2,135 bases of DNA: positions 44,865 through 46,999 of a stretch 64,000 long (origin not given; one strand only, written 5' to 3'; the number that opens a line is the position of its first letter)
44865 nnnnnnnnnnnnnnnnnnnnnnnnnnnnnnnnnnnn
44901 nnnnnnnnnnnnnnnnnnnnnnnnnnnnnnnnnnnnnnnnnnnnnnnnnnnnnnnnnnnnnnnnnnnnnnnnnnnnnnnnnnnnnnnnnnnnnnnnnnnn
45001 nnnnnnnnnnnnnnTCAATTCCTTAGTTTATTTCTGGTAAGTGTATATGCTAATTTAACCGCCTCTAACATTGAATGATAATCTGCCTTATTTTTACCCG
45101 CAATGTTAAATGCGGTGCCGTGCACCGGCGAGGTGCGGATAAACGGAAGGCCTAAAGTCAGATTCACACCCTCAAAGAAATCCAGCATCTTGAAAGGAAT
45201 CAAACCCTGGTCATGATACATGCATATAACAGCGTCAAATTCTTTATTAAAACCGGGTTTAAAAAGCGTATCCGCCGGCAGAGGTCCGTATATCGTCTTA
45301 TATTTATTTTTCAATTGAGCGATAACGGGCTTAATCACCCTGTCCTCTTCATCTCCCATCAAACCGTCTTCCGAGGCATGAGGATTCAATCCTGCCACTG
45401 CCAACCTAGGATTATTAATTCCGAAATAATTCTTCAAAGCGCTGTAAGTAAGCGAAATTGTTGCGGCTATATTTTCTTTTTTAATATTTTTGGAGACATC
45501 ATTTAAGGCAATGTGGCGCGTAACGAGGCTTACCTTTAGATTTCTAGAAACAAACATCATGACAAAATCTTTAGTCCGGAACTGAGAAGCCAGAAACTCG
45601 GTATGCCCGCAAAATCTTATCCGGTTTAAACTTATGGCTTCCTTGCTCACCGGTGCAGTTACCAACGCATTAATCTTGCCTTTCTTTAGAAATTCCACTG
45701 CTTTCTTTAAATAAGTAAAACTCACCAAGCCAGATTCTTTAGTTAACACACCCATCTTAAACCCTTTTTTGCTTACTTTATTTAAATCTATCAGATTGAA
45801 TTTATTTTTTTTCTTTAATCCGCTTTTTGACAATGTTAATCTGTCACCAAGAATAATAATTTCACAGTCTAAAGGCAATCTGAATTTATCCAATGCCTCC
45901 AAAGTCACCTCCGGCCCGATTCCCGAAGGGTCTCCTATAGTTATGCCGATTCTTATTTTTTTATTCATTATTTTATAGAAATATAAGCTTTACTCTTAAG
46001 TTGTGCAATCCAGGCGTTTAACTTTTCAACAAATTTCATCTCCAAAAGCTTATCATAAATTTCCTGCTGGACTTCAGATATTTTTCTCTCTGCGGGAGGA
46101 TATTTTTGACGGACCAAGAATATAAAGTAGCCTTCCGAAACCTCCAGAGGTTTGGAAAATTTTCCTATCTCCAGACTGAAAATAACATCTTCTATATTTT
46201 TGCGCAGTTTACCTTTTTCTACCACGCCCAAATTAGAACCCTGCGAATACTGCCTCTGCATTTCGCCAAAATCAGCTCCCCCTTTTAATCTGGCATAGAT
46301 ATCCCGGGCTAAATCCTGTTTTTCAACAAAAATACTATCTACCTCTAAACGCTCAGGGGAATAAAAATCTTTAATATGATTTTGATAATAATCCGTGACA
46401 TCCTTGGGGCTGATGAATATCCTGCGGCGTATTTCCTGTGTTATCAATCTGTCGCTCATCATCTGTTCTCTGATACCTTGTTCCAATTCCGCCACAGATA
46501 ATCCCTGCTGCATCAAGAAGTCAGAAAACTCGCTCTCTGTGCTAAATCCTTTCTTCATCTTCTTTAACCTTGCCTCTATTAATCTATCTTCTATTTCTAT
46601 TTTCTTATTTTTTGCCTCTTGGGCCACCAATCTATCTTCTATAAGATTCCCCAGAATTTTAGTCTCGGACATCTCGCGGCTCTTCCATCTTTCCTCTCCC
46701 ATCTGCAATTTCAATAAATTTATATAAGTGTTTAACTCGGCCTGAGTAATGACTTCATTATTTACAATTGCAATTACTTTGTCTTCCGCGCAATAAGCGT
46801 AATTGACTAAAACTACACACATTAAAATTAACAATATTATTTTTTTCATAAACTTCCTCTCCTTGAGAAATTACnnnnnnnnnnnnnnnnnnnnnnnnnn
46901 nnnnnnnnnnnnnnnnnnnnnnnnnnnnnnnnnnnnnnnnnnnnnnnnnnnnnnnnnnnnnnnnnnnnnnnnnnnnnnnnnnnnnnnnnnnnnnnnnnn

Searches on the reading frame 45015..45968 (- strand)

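Call 10: search_protein_families(library=pfam, proteins=[window:45015-45968:-], max_evalue=0.00001)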
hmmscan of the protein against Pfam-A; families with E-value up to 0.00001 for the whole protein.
window:45015-45968:- (317 aa): 1 family
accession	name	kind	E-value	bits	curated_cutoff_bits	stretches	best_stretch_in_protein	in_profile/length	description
PF04166.17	PdxA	-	5.3e-105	351.3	27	1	53-307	38-286/286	Pyridoxal phosphate biosynthetic protein PdxA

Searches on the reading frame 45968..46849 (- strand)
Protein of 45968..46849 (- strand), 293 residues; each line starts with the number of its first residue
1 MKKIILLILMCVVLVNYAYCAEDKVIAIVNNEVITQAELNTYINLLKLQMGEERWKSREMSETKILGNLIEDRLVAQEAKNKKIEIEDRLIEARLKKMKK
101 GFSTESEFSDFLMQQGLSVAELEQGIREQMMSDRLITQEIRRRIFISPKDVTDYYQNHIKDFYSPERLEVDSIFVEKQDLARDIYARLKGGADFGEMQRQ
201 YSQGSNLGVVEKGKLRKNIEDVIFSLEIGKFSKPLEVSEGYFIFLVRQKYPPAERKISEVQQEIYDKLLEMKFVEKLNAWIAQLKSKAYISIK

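Call 10: search_protein_families(library=pfam, proteins=[window:45968-46849:-], max_evalue=0.00001)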
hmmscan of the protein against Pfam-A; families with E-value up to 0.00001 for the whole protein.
window:45968-46849:- (293 aa): 6 families
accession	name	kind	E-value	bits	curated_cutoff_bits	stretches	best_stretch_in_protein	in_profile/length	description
PF13145.12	Rotamase_2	-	2.4e-16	61.1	27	1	146-261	1-120/121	PPIC-type PPIASE domain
PF13624.11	SurA_N_3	-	8.9e-15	55.3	27.2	1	4-135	17-161/162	SurA-like N-terminal domain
PF09312.16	SurA_N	-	4.1e-12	46.7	30.8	1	23-134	2-116/118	SurA N-terminal domain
PF00639.27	Rotamase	-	4.6e-10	40.8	21.7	1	178-247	19-96/97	PPIC-type PPIASE domain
PF13616.12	Rotamase_3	-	7.1e-10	39.9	22.5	1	176-248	35-114/116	PPIC-type PPIASE domain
PF13623.11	SurA_N_2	-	3.7e-07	30.6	28.5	1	4-109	15-137/145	SurA-like N-terminal domain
